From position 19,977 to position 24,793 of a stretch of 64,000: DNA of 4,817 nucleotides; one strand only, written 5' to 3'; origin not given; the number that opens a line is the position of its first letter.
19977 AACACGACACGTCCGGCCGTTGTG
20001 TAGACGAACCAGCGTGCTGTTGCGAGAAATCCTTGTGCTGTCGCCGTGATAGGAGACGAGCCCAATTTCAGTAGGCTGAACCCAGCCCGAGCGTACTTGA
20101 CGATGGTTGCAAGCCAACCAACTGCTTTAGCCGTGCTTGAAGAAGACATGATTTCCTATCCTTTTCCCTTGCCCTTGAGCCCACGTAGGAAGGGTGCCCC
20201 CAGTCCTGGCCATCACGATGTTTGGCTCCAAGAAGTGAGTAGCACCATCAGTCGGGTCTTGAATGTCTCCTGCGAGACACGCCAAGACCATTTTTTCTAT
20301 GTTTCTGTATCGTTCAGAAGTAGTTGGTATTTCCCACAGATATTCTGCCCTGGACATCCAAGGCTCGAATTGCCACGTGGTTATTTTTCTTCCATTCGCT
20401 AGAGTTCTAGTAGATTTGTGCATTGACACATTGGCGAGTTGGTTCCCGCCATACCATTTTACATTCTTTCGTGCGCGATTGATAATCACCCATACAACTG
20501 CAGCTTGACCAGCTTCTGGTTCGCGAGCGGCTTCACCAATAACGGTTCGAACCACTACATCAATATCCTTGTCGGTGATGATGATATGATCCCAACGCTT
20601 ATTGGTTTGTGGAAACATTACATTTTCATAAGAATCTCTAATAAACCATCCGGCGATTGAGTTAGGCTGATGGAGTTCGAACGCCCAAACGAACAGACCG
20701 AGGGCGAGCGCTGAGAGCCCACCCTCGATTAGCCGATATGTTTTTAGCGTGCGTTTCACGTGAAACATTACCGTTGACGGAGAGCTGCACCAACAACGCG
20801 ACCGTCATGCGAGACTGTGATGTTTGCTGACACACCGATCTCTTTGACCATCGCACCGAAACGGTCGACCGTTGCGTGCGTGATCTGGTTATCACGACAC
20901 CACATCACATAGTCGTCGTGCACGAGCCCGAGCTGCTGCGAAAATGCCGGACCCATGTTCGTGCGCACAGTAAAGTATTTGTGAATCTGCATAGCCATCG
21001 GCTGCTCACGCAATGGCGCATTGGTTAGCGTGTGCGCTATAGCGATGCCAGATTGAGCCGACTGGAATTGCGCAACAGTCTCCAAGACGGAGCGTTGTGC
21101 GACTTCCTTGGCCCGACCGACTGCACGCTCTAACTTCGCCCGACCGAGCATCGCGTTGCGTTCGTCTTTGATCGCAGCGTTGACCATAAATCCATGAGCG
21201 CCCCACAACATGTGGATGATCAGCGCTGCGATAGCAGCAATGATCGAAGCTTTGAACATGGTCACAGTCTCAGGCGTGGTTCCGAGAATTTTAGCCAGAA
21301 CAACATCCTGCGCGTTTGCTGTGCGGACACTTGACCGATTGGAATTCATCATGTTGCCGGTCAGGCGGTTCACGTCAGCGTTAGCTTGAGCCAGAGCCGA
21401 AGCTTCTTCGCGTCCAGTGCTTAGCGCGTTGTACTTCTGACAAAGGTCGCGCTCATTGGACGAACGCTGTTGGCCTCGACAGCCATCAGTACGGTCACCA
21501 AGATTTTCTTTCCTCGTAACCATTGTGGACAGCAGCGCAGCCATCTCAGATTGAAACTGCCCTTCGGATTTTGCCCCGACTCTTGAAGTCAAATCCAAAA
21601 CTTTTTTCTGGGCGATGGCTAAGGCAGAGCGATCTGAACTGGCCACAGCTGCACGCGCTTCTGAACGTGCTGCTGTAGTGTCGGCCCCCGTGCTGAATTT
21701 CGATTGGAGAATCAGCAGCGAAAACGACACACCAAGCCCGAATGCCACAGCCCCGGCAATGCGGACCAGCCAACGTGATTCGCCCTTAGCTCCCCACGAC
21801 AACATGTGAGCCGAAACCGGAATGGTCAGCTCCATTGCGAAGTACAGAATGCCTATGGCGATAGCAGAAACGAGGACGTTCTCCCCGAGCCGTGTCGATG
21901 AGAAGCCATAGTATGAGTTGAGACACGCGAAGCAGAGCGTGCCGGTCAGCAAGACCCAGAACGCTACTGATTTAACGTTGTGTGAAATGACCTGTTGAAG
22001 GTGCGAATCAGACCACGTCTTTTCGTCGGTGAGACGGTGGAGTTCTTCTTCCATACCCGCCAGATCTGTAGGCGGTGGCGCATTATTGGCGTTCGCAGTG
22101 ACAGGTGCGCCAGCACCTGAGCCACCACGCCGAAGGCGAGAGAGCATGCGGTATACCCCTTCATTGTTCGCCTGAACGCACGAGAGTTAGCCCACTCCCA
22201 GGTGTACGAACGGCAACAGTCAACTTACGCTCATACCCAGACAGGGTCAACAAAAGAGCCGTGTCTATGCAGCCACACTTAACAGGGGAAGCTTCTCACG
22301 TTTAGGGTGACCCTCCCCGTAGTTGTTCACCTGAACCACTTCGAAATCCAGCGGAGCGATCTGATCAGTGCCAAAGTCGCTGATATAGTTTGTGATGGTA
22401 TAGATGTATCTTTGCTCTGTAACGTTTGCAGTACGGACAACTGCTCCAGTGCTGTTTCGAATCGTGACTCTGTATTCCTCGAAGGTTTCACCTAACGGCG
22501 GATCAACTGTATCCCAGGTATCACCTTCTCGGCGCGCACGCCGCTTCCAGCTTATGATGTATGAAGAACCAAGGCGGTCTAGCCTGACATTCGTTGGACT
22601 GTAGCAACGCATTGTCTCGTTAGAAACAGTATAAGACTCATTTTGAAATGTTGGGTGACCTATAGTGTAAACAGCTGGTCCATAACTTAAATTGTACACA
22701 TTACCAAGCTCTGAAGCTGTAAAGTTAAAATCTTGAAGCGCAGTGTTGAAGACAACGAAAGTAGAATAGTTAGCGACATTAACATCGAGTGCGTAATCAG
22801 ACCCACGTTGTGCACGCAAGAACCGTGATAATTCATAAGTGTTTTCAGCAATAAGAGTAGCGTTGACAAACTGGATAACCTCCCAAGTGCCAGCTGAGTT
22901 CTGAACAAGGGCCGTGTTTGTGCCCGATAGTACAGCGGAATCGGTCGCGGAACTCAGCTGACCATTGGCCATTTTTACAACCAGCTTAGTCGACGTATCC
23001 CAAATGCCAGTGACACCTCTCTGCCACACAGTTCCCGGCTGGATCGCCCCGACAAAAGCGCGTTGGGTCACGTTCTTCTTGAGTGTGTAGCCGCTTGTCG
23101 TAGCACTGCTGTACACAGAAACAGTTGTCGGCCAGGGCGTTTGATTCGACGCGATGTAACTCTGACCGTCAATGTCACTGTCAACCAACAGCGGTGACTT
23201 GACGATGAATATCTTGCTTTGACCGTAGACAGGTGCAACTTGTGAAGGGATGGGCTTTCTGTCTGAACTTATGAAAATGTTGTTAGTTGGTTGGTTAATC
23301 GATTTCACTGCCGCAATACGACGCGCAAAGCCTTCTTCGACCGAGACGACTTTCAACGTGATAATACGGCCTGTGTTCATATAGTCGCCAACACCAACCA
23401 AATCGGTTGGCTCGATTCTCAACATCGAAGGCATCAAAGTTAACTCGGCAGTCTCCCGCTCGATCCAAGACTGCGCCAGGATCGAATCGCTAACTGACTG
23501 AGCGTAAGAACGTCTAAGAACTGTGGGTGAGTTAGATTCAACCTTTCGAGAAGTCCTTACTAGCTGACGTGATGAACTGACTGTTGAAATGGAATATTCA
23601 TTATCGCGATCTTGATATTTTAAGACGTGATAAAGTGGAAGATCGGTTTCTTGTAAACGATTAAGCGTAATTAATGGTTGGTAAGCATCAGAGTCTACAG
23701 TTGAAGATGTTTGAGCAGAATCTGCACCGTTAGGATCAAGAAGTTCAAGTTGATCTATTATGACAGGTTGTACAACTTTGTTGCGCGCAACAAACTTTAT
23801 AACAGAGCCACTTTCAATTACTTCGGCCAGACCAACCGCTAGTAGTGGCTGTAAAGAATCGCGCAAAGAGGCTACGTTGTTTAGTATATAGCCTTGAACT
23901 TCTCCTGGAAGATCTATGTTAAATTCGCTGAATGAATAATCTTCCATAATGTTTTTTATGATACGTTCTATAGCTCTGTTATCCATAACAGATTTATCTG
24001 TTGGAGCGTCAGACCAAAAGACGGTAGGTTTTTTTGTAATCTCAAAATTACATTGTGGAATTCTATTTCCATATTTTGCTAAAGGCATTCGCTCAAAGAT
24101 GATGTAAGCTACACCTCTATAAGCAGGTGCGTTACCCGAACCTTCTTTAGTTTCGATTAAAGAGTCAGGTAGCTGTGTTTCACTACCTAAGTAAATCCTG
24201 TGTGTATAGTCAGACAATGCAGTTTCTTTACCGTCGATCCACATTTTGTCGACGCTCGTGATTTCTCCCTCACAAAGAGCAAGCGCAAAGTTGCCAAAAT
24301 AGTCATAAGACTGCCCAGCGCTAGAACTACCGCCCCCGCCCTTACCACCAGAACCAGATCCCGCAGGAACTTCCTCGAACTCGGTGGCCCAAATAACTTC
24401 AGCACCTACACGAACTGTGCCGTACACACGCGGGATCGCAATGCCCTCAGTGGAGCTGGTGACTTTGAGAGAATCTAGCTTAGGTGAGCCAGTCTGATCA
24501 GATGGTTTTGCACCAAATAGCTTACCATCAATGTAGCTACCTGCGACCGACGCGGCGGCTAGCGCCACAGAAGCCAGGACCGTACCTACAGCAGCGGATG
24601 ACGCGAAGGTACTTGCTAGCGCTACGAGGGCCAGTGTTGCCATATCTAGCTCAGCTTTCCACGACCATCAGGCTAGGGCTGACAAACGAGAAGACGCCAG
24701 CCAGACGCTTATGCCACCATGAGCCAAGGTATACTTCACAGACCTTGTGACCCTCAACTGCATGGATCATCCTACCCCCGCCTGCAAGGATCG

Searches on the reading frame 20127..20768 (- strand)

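Call 10: search_protein_families(library=phrogs, max_evalue=0.00001, proteins=[window:20127-20768:-])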
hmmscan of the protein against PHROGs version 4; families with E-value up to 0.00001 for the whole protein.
window:20127-20768:- (213 aa): 2 families
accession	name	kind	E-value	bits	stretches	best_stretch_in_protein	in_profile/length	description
phrog_15649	-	lysis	1.2e-16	60.9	1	62-209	224-368/1079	endolysin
phrog_938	-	lysis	6.5e-11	41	1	62-212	46-172/2185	endolysin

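Call 28: search_protein_families(library=pfam, max_evalue=1, proteins=[window:20127-20768:-])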
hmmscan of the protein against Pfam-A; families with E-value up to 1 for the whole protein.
window:20127-20768:- (213 aa): 1 family
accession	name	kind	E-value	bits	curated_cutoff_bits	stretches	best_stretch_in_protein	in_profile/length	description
PF07486.17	Hydrolase_2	-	8.2e-13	49.3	27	1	83-210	2-100/100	Cell Wall Hydrolase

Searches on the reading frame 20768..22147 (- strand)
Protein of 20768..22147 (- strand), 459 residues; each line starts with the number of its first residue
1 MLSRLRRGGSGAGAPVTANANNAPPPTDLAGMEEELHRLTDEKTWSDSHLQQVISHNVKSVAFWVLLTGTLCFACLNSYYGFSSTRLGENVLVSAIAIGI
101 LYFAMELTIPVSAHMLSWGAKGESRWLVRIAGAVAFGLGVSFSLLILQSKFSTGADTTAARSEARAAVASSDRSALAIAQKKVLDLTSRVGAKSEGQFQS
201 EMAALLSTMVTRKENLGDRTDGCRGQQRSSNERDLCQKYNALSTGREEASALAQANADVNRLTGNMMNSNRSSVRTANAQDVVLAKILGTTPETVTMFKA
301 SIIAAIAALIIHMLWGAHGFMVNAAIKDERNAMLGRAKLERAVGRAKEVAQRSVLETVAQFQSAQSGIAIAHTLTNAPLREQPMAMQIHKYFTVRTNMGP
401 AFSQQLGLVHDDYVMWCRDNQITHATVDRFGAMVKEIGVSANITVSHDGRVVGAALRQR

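Call 10: search_protein_families(library=phrogs, max_evalue=0.00001, proteins=[window:20768-22147:-])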
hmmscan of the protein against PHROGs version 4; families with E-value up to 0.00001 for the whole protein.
window:20768-22147:- (459 aa): 0 families

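Call 28: search_protein_families(library=pfam, max_evalue=1, proteins=[window:20768-22147:-])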
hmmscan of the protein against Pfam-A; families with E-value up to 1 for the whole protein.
window:20768-22147:- (459 aa): 2 families
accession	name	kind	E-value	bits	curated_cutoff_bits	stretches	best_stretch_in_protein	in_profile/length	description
PF00723.27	Glyco_hydro_15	-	0.0047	16.3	22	1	344-431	1-56/427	Glycosyl hydrolases family 15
PF24533.1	Tri-helical_Ada2b_C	-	0.096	13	27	0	229-241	4-16/55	Ada2b-like, C-terminal tri-helical domain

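Call 37: search_protein_families(library=padloc, max_evalue=0.1, proteins=[window:20768-22147:-])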
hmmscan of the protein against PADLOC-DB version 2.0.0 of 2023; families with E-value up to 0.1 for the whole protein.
window:20768-22147:- (459 aa): 0 families

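Call 102: search_protein_families(library=ncbifam, max_evalue=0.1, proteins=[window:20768-22147:-])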
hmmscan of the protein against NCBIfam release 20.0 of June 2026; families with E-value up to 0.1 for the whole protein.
window:20768-22147:- (459 aa): 0 families

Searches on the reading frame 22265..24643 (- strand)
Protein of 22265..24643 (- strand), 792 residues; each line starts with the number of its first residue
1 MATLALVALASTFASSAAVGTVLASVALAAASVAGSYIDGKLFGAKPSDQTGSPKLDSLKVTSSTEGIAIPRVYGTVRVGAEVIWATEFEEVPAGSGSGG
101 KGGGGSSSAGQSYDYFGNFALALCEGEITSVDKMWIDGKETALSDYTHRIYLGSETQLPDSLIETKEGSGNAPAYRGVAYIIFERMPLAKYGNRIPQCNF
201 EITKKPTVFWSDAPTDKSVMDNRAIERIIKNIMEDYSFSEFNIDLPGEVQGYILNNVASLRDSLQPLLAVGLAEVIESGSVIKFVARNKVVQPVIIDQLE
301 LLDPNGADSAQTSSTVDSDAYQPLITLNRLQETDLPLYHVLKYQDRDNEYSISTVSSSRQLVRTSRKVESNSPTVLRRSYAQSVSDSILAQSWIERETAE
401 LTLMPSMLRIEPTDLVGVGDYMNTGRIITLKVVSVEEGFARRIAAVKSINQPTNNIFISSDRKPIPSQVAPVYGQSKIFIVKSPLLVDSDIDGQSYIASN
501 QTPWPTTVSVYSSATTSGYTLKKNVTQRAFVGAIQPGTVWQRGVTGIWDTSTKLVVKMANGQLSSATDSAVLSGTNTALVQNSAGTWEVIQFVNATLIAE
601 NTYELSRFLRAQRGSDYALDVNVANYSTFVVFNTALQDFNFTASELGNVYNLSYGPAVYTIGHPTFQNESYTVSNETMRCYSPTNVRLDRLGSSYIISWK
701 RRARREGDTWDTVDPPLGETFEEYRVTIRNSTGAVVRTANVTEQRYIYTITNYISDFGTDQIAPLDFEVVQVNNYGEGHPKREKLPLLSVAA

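Call 10: search_protein_families(library=phrogs, max_evalue=0.00001, proteins=[window:22265-24643:-])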
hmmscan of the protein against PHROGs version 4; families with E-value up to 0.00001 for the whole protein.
window:22265-24643:- (792 aa): 2 families
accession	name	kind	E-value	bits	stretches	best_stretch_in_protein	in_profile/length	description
phrog_4271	-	tail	4.4e-167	559.1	2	222-785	749-1307/1309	tail protein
phrog_1101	-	tail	3.4e-27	95.8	1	38-207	14-205/1405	tail protein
